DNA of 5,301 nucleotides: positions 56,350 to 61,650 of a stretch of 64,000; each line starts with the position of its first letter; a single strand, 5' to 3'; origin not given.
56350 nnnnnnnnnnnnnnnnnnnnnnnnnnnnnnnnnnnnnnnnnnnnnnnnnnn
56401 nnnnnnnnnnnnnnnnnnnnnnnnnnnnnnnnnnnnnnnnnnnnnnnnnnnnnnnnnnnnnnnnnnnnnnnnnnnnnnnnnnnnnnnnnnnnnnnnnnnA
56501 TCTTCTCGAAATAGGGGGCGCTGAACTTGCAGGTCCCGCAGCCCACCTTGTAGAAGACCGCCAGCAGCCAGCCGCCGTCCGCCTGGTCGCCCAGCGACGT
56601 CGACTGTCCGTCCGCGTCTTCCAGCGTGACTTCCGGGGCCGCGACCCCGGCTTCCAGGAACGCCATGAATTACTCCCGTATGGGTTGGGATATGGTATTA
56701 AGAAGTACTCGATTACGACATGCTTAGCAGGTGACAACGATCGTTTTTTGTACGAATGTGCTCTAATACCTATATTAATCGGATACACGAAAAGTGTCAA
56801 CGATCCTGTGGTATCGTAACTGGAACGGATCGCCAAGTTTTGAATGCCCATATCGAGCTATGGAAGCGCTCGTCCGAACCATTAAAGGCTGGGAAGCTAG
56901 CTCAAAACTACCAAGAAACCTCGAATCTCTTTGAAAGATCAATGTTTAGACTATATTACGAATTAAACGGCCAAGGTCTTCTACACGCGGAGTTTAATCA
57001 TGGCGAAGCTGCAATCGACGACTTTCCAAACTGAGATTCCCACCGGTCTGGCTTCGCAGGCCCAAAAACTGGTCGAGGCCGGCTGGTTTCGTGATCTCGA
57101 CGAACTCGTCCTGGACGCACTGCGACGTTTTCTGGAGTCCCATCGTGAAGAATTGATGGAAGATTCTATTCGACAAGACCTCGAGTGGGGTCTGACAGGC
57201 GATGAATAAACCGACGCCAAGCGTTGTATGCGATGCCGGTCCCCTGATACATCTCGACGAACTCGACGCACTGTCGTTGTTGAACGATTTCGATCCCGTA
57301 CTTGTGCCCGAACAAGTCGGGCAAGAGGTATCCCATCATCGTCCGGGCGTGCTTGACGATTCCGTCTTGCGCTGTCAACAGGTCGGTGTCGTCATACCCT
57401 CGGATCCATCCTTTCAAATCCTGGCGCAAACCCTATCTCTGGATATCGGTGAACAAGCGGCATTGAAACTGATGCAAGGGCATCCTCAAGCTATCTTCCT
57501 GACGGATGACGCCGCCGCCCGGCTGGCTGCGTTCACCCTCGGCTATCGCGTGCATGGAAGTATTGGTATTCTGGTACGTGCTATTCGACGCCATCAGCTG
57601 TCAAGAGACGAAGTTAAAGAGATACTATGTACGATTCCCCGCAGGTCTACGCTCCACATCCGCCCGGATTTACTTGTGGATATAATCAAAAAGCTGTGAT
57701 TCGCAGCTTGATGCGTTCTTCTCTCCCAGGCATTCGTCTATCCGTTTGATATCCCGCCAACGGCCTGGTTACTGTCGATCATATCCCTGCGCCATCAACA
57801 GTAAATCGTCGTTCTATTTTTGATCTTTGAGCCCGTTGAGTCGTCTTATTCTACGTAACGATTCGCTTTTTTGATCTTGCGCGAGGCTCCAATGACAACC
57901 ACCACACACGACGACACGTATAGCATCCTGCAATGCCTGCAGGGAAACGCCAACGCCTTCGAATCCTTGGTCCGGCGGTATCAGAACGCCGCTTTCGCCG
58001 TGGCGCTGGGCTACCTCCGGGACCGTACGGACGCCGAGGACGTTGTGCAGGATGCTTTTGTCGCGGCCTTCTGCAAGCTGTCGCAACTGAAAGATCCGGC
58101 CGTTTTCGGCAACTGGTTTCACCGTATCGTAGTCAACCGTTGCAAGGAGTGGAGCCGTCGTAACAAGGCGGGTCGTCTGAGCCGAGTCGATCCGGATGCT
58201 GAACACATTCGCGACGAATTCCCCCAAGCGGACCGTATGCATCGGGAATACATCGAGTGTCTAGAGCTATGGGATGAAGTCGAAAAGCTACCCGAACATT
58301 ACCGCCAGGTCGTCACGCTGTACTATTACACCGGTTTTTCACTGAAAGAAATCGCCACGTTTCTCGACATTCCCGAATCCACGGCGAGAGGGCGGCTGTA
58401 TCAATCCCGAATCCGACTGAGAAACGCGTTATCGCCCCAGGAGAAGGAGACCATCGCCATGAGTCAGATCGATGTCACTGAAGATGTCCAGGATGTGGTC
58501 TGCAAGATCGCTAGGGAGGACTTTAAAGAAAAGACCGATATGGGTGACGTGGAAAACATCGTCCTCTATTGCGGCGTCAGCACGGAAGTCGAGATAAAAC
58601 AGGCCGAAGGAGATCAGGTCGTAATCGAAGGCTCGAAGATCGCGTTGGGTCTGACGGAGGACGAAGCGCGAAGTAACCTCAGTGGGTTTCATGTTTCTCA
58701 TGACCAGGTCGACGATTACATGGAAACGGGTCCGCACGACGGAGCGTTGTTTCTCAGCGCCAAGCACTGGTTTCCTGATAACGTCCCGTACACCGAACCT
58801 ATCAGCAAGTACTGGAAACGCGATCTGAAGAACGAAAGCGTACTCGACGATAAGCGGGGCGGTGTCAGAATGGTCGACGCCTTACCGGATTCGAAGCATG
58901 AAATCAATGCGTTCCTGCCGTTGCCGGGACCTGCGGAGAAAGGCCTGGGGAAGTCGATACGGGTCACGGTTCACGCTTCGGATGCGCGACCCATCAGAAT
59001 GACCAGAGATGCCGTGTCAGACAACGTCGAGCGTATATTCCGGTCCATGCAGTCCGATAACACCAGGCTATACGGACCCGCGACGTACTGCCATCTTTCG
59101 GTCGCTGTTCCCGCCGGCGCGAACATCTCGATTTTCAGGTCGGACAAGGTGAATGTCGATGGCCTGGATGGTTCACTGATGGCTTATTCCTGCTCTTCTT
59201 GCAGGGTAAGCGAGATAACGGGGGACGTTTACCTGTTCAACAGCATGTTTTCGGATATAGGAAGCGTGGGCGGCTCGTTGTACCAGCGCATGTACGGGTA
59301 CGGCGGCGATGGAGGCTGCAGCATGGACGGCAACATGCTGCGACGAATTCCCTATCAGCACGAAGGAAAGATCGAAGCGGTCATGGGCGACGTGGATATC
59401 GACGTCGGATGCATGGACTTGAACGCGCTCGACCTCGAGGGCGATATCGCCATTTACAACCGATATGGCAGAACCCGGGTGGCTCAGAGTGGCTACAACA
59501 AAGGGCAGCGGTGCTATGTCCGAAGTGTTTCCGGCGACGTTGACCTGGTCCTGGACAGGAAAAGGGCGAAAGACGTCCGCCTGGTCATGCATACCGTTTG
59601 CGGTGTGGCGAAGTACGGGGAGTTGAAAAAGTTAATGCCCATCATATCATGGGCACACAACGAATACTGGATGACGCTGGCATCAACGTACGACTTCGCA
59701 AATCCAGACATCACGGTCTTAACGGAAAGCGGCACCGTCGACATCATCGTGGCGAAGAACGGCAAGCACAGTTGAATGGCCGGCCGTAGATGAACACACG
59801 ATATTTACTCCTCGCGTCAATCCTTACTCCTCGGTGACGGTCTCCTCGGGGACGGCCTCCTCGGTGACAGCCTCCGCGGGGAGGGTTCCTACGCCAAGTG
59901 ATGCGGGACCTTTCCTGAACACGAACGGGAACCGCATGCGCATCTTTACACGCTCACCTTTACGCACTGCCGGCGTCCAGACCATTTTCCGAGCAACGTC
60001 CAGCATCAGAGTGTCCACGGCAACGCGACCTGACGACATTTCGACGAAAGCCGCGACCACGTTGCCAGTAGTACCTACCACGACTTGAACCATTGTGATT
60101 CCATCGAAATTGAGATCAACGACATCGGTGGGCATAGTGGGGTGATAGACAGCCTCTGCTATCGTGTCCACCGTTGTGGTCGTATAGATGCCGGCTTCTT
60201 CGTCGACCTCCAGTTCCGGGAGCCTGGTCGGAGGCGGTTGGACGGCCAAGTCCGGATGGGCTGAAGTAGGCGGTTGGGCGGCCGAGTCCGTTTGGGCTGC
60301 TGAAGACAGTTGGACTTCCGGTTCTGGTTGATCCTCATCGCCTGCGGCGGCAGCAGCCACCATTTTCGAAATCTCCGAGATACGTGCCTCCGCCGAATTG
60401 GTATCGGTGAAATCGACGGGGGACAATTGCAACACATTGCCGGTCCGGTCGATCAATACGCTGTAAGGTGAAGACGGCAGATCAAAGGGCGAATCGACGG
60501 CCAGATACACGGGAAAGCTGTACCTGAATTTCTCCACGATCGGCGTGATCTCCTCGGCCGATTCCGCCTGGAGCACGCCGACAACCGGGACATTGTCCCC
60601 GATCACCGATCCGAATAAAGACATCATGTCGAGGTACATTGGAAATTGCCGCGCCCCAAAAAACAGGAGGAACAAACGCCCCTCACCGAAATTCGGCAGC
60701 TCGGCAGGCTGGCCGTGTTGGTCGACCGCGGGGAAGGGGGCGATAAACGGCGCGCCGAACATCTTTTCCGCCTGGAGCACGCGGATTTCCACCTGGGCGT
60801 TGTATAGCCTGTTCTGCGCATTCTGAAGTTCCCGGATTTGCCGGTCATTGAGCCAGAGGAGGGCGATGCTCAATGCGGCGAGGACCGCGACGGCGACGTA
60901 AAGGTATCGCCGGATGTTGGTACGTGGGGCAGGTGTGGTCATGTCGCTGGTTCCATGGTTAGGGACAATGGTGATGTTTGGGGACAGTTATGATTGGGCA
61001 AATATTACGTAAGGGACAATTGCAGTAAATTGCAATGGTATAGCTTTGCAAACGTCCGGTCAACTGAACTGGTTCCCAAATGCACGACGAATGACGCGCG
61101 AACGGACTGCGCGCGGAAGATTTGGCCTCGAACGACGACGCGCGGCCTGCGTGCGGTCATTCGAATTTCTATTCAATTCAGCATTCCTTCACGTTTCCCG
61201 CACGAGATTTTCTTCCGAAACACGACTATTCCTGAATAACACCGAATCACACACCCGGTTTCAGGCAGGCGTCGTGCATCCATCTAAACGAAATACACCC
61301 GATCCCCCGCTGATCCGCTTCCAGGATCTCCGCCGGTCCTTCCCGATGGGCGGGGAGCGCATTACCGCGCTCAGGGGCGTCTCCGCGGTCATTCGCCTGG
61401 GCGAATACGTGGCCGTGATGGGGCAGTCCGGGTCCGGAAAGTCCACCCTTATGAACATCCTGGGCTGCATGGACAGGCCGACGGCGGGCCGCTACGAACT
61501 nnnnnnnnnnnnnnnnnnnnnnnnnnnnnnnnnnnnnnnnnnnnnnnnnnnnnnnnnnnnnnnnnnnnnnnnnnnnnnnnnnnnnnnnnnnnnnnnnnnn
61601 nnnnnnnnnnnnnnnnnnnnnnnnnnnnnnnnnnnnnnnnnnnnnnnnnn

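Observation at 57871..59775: Single-chain ECF sigma factor fused to a ~440-aa Toastrack/DUF4097-like, Cys-rich C-terminal domain without a membrane span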

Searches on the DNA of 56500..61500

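Call 71: search_rna_families(source=window, start=56500, end=61500, threshold=evalue, max_evalue=1)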
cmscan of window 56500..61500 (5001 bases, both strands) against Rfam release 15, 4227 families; matches with E-value up to 1: 0.
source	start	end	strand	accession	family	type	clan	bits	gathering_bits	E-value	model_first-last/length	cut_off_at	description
